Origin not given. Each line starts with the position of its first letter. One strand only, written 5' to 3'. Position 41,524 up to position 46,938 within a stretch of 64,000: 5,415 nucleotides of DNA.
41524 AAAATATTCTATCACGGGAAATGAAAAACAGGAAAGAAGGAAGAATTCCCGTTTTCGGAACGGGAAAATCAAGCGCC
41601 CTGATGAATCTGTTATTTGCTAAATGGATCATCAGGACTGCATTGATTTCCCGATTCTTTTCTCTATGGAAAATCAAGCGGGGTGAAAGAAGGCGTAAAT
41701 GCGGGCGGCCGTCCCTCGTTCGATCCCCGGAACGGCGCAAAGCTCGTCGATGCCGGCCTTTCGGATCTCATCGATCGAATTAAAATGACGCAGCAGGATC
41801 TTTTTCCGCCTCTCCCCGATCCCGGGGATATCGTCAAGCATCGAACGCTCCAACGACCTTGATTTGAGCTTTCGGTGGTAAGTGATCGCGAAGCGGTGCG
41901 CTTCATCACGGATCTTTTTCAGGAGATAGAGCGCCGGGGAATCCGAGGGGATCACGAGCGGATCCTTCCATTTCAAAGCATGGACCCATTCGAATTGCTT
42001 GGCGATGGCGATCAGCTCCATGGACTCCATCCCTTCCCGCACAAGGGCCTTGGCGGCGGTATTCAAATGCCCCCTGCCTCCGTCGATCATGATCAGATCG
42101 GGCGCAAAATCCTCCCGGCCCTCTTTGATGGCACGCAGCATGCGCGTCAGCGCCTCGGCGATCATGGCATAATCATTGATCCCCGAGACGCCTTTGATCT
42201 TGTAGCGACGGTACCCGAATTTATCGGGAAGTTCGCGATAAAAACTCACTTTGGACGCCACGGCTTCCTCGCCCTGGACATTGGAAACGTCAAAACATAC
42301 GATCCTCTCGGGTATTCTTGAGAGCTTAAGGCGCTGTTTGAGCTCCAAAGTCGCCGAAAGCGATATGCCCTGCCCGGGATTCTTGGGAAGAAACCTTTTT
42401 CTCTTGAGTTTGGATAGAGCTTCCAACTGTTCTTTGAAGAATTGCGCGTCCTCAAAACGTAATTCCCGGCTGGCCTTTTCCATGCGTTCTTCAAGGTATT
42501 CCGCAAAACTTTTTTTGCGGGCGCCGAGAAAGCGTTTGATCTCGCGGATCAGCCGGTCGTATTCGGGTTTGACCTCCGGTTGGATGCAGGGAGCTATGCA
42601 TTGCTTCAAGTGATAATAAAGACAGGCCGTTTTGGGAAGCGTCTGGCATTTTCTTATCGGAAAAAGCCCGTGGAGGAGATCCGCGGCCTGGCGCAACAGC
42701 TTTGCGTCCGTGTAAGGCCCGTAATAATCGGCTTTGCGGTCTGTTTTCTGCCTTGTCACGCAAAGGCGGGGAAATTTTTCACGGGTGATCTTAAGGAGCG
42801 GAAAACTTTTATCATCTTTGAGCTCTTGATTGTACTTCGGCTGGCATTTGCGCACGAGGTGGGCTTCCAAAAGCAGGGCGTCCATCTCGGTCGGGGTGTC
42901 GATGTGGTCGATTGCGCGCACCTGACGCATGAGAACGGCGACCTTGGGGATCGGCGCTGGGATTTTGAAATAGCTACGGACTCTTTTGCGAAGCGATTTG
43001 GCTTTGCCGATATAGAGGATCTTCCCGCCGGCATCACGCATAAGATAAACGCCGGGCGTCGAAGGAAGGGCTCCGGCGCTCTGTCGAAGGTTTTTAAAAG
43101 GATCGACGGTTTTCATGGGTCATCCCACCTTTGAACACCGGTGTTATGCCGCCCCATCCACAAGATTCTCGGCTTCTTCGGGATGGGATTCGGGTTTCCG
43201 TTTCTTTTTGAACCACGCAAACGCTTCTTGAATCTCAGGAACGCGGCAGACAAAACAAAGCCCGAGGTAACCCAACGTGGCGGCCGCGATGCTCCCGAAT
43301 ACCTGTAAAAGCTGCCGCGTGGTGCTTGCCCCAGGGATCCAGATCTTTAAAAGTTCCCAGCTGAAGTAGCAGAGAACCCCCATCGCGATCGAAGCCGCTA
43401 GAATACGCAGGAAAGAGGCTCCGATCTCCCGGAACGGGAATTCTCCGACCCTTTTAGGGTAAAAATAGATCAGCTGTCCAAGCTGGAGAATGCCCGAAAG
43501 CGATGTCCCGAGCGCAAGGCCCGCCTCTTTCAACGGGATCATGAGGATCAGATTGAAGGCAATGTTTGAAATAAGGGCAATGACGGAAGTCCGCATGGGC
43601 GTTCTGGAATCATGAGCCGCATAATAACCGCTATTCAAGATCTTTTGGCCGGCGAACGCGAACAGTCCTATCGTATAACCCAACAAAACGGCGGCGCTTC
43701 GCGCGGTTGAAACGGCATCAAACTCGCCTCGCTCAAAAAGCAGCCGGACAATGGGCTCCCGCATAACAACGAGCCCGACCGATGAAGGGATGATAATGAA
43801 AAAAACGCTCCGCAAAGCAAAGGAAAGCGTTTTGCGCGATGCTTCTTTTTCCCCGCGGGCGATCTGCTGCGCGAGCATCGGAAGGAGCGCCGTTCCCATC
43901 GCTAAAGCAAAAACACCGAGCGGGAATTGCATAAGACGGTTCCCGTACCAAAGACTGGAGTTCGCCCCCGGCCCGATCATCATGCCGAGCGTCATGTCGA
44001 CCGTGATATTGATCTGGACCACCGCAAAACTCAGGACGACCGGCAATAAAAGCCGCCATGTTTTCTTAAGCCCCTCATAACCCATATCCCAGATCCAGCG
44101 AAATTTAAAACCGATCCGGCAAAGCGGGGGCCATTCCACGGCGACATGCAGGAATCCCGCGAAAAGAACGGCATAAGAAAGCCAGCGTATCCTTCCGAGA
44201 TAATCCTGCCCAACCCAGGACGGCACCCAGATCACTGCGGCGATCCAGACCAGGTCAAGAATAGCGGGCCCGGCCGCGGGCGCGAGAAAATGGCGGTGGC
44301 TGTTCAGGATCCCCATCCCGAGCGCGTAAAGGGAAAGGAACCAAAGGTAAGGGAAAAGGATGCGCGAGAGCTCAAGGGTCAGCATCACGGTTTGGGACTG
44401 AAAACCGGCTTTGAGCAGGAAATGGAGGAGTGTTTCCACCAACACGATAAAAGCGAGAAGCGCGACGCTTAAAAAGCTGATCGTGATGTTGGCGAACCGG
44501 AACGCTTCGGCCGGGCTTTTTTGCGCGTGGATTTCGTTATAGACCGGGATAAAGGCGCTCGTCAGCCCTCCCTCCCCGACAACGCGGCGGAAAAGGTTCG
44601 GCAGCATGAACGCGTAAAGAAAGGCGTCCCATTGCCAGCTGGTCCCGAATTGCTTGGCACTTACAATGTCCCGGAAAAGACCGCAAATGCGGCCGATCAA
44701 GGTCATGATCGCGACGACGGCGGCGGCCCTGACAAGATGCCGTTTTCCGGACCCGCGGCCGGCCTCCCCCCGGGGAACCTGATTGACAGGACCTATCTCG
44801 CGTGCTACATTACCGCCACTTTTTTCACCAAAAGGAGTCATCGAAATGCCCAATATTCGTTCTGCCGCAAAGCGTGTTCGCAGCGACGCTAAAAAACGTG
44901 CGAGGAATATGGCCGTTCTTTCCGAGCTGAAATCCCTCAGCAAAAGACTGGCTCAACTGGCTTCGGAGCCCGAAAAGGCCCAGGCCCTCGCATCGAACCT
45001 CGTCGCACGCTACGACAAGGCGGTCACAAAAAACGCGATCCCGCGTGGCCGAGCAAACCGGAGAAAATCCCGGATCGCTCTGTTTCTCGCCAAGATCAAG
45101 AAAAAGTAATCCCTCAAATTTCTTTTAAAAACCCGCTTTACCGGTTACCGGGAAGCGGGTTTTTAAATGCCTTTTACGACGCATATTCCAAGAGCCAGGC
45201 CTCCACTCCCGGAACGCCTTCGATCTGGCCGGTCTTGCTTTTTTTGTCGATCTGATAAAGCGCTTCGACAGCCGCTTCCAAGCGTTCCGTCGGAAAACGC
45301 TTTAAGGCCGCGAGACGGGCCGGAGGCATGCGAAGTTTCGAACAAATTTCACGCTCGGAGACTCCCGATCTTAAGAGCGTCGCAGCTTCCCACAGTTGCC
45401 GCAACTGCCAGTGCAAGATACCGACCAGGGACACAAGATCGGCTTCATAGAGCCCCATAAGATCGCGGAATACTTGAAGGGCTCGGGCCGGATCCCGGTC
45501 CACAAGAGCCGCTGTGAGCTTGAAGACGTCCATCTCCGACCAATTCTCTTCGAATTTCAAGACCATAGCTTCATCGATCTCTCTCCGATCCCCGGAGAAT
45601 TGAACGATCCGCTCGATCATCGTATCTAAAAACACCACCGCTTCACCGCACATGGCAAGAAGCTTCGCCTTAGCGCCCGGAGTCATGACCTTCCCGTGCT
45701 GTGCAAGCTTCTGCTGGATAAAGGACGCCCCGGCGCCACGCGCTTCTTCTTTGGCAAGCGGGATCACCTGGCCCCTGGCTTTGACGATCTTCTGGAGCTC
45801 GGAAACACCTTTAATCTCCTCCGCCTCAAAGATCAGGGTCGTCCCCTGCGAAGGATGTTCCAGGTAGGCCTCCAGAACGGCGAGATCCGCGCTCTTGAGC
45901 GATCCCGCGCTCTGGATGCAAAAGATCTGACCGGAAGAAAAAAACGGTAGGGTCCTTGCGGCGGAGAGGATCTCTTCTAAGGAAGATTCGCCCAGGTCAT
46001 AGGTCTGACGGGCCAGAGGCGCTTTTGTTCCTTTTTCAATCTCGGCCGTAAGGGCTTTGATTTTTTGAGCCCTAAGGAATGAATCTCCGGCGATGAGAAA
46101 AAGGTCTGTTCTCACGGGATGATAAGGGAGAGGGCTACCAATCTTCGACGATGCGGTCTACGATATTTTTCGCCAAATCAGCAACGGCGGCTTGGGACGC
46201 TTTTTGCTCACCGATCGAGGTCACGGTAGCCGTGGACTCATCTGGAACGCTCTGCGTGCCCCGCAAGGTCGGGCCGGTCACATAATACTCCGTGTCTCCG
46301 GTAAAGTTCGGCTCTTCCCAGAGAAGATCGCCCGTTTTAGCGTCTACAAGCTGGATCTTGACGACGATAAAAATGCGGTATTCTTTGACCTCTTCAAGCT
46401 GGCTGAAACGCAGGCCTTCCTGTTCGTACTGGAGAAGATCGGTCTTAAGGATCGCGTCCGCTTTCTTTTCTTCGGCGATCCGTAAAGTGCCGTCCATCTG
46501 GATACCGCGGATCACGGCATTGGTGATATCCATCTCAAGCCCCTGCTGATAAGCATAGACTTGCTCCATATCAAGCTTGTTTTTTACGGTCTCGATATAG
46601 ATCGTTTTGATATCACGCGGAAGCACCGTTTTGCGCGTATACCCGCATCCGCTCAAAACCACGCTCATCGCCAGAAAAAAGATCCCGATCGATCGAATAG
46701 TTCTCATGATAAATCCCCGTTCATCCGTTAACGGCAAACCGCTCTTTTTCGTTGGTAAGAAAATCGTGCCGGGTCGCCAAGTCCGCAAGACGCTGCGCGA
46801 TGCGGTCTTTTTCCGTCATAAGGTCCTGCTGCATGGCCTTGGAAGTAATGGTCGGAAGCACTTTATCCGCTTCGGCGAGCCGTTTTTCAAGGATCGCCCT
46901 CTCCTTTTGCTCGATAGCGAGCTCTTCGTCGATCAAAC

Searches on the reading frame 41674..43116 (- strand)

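Call 19: search_protein_families(library=pfam, proteins=[window:41674-43116:-], max_evalue=0.00001)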
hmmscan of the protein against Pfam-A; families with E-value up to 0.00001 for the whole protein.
window:41674-43116:- (480 aa): 3 families
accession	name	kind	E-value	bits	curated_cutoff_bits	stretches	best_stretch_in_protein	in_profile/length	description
PF08459.17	UvrC_RNaseH_dom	-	5.1e-44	150.4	22.3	1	261-411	2-159/159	UvrC RNAse H endonuclease domain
PF14520.12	HHH_5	-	1.4e-11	45.1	27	1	426-475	3-53/57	Helix-hairpin-helix domain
PF12826.13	HHH_2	-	2.1e-09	37.8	27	1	430-478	8-56/64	Helix-hairpin-helix motif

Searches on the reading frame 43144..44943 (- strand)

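Call 19: search_protein_families(library=pfam, proteins=[window:43144-44943:-], max_evalue=0.00001)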
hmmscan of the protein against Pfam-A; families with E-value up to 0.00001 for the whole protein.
window:43144-44943:- (599 aa): 2 families
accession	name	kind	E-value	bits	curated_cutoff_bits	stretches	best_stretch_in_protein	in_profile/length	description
PF03023.19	MurJ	-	1.6e-108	363.7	27.4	1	96-539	2-444/451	Lipid II flippase MurJ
PF01554.23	MatE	-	1.3e-09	38.4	24.9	1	301-466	1-161/161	MatE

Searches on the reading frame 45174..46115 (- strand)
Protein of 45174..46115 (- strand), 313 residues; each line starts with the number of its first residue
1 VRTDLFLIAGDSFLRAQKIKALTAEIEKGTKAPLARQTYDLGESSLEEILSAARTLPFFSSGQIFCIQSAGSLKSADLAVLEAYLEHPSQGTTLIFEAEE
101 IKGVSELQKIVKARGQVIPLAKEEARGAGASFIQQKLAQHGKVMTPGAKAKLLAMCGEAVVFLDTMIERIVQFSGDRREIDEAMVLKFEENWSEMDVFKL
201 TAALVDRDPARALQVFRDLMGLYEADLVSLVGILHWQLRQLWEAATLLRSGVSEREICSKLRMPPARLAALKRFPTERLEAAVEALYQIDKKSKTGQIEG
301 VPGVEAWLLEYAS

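Call 19: search_protein_families(library=pfam, proteins=[window:45174-46115:-], max_evalue=0.00001)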
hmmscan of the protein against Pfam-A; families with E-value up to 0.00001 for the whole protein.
window:45174-46115:- (313 aa): 2 families
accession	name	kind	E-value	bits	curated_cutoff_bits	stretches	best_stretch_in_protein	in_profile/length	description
PF21694.2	DNA_pol3_delta_C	-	7.2e-18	65.2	27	1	195-311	2-121/121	DNA polymerase III delta subunit, C-terminal domain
PF06144.19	DNA_pol3_delta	-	4.9e-10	39.9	21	1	11-112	7-115/124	DNA polymerase III, delta subunit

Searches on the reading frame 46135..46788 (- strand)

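Call 19: search_protein_families(library=pfam, proteins=[window:46135-46788:-], max_evalue=0.00001)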
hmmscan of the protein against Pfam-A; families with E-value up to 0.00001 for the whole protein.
window:46135-46788:- (217 aa): 1 family
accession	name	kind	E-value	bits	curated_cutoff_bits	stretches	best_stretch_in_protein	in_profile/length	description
PF04390.17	LptE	-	7e-11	43.3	23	1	61-214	2-115/118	Lipopolysaccharide-assembly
